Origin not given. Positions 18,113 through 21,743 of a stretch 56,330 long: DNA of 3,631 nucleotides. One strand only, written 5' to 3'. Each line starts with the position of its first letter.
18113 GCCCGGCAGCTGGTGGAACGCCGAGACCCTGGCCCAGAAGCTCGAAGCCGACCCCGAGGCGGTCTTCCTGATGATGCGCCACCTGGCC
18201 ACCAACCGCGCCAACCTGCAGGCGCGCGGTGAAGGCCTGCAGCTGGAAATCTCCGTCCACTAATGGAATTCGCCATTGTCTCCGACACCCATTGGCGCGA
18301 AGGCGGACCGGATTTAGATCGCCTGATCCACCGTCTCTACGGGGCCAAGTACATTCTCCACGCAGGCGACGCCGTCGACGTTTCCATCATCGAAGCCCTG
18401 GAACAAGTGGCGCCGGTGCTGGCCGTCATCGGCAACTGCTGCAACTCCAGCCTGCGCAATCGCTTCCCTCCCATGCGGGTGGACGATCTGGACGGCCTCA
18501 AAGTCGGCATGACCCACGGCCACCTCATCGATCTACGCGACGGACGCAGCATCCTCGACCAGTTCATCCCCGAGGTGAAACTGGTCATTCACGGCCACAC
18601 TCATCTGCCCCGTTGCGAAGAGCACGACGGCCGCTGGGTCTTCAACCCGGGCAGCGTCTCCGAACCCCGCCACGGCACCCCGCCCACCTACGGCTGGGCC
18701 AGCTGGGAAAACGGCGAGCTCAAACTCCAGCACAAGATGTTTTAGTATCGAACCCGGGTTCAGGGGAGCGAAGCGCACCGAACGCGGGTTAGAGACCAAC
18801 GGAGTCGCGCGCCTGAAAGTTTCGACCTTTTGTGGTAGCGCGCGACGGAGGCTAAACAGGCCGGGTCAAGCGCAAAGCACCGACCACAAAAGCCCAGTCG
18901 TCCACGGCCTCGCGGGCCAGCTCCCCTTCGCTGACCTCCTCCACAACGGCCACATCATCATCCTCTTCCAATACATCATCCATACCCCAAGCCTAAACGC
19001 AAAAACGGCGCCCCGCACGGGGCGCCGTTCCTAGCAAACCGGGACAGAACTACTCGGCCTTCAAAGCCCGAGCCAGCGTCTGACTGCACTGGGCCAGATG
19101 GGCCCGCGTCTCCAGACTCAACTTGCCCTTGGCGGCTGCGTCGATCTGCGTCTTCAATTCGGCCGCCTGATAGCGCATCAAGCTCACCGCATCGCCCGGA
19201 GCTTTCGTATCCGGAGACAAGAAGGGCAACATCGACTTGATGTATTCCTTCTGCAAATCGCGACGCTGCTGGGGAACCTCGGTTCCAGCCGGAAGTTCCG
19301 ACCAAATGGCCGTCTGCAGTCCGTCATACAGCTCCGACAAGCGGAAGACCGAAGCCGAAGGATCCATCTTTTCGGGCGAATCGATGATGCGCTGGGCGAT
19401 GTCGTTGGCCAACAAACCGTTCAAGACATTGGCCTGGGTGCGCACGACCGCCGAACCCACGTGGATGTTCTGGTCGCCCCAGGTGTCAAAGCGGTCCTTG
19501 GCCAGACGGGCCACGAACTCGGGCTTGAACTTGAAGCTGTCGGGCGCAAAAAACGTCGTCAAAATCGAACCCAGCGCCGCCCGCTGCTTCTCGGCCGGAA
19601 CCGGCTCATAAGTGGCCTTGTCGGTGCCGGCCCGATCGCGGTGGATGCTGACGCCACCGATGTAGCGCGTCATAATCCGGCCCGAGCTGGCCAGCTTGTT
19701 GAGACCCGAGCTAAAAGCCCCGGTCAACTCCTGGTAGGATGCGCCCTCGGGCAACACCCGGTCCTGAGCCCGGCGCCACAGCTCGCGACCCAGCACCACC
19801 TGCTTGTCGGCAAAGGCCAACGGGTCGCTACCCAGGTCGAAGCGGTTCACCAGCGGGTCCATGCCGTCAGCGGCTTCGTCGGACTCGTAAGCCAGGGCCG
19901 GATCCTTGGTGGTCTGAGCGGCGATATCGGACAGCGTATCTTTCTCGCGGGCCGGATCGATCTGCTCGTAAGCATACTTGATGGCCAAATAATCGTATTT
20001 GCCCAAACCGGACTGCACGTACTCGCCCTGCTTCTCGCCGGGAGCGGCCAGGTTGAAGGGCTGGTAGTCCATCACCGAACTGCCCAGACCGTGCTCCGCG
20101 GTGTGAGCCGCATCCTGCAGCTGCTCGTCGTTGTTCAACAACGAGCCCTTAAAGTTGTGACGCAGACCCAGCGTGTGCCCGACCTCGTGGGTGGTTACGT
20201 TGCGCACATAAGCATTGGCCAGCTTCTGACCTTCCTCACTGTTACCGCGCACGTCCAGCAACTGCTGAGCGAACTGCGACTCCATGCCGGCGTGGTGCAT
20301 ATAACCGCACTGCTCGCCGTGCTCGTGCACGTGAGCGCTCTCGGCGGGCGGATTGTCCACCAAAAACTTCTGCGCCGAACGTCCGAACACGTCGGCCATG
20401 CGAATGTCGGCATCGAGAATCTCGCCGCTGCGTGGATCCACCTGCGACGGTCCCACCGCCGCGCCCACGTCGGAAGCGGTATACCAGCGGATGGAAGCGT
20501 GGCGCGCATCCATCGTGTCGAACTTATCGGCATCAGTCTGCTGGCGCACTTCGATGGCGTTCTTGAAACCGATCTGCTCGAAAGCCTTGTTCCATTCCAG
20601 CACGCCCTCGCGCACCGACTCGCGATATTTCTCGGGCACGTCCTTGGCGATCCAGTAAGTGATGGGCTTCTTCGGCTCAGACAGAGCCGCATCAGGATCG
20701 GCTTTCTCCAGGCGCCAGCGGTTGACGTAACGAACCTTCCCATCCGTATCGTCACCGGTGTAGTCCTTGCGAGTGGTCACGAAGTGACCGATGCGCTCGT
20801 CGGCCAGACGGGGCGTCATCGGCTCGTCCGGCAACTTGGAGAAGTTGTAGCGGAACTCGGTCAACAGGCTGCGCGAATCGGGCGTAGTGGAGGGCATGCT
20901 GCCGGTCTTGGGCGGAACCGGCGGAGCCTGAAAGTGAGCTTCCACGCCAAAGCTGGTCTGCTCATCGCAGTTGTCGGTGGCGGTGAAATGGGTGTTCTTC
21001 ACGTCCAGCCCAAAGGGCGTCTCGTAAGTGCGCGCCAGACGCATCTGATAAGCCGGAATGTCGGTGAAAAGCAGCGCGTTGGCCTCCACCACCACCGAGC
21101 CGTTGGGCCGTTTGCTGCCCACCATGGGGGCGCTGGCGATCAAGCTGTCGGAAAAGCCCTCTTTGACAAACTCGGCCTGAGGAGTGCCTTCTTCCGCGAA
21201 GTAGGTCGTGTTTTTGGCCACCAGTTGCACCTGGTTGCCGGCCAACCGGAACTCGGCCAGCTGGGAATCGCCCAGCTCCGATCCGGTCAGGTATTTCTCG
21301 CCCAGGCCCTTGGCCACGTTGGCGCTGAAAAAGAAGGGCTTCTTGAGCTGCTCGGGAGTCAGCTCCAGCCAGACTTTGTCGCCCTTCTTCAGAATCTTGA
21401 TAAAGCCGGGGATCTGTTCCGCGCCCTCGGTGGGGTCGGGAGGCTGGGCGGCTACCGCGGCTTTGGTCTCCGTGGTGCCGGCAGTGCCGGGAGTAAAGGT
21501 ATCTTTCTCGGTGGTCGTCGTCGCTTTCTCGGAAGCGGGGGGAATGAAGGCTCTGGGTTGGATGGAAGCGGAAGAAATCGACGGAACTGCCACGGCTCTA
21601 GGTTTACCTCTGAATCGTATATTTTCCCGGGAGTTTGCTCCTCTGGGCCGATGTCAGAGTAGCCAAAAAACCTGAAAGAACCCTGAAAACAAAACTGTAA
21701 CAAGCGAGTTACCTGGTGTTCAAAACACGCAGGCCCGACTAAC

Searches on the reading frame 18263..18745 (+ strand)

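Call 3: search_protein_families(library=pfam, proteins=[window:18263-18745:+], max_evalue=1)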
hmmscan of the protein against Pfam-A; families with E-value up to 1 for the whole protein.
window:18263-18745:+ (160 aa): 2 families
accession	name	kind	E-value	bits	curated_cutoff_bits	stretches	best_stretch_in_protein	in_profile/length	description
PF12850.12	Metallophos_2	-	6.9e-33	114.3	27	1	1-150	1-153/154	Calcineurin-like phosphoesterase superfamily domain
PF00149.33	Metallophos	-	1.4e-08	35.9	21.5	1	1-115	1-190/191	Calcineurin-like phosphoesterase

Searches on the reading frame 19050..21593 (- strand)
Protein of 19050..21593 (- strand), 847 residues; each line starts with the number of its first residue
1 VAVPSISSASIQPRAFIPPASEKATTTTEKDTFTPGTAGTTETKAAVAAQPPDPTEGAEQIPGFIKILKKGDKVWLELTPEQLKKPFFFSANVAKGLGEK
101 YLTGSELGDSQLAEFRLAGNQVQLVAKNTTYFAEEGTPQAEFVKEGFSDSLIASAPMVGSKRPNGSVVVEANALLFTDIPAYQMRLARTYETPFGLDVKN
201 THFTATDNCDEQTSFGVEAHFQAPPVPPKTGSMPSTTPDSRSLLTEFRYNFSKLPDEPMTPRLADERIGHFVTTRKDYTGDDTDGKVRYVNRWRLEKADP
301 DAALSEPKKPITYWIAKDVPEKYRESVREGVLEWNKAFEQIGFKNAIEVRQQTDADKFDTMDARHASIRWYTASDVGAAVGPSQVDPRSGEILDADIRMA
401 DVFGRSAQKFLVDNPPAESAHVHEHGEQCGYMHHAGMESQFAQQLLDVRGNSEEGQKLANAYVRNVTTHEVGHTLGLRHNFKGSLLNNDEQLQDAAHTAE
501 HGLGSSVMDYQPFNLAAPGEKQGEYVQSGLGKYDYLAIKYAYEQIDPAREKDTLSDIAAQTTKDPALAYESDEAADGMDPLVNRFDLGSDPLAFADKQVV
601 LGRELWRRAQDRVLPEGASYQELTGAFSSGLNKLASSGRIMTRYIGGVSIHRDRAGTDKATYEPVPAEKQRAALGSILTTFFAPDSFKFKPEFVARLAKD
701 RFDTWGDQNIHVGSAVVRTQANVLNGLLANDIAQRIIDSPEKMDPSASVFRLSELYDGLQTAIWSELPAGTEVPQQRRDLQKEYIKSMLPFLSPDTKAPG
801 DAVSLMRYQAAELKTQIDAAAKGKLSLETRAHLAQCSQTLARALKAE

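Call 3: search_protein_families(library=pfam, proteins=[window:19050-21593:-], max_evalue=1)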
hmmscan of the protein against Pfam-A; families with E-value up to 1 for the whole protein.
window:19050-21593:- (847 aa): 12 families
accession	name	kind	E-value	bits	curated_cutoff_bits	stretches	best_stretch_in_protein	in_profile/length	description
PF16313.11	DUF4953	-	4.7e-73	246.6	24.2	1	454-768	4-314/316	Met-zincin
PF17148.9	DUF5117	-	1.1e-20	74.7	27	1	106-297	3-188/189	Domain of unknown function (DUF5117)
PF13688.12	Reprolysin_5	-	0.0012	19.5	27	1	435-510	113-186/196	Metallo-peptidase family M12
PF13574.12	Reprolysin_2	-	0.0015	18.8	27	1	463-511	125-173/195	Metallo-peptidase family M12B Reprolysin-like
PF00413.30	Peptidase_M10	-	0.002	18.4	24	1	395-485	50-131/159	Matrixin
PF05572.19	Peptidase_M43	-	0.0024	18.3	23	1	463-495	68-101/152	Pregnancy-associated plasma protein-A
PF13583.11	Reprolysin_4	-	0.0062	16.6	22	1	461-510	135-175/203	Metallo-peptidase family M12B Reprolysin-like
PF17162.9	DUF5118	-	0.02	15.1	27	1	56-95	10-49/50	Domain of unknown function (DUF5118)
PF13582.12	Reprolysin_3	-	0.026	15.5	22.4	1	453-479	96-122/123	Metallo-peptidase family M12B Reprolysin-like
PF07998.17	Peptidase_M54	-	0.036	14.5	24.4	1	466-495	148-177/194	Peptidase family M54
PF12388.14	Peptidase_M57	-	0.071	13.3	21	1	463-480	133-150/212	Dual-action HEIGH metallo-peptidase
PF10462.15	Peptidase_M66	-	0.6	9.5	20.6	1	450-484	179-213/306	Peptidase M66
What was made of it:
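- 19050..21593 (-): Divergent neighbour: Met-zincin (DUF5117 + DUF4953, 847 aa). Conserved only in the closest relatives. Pfam E=4.7e-73 (call 3).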

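Call 4: search_protein_families(library=ncbifam, proteins=[window:19050-21593:-], max_evalue=1)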
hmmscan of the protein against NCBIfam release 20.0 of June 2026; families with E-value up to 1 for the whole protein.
window:19050-21593:- (847 aa): 6 families
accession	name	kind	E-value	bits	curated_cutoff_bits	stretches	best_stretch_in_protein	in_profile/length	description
NF035945.1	Zn_serralysin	subfamily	3e-06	26.7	500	1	451-570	148-265/462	serralysin family metalloprotease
NF041905.1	MXAN_2677_2678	equivalog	0.00026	20.1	250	1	462-481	183-202/283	myxosortase-dependent metalloprotease, MXAN_2677/MXAN_2678 family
NF033823.0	archmetzin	subfamily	0.012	15.5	145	1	452-479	111-138/170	archaemetzincin family Zn-dependent metalloprotease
TIGR03952.1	metzin_BF0631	equivalog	0.099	11.6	208.1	1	455-485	224-254/351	zinc-dependent metalloproteinase lipoprotein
NF040910.1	CD1375_fam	subfamily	0.16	11.8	22.5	1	295-329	16-29/34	CD1375 family protein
NF050131.1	BGluronaseAbsR1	equivalog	0.24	10.3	650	0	455-482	136-163/361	beta-glucuronidase AbsR1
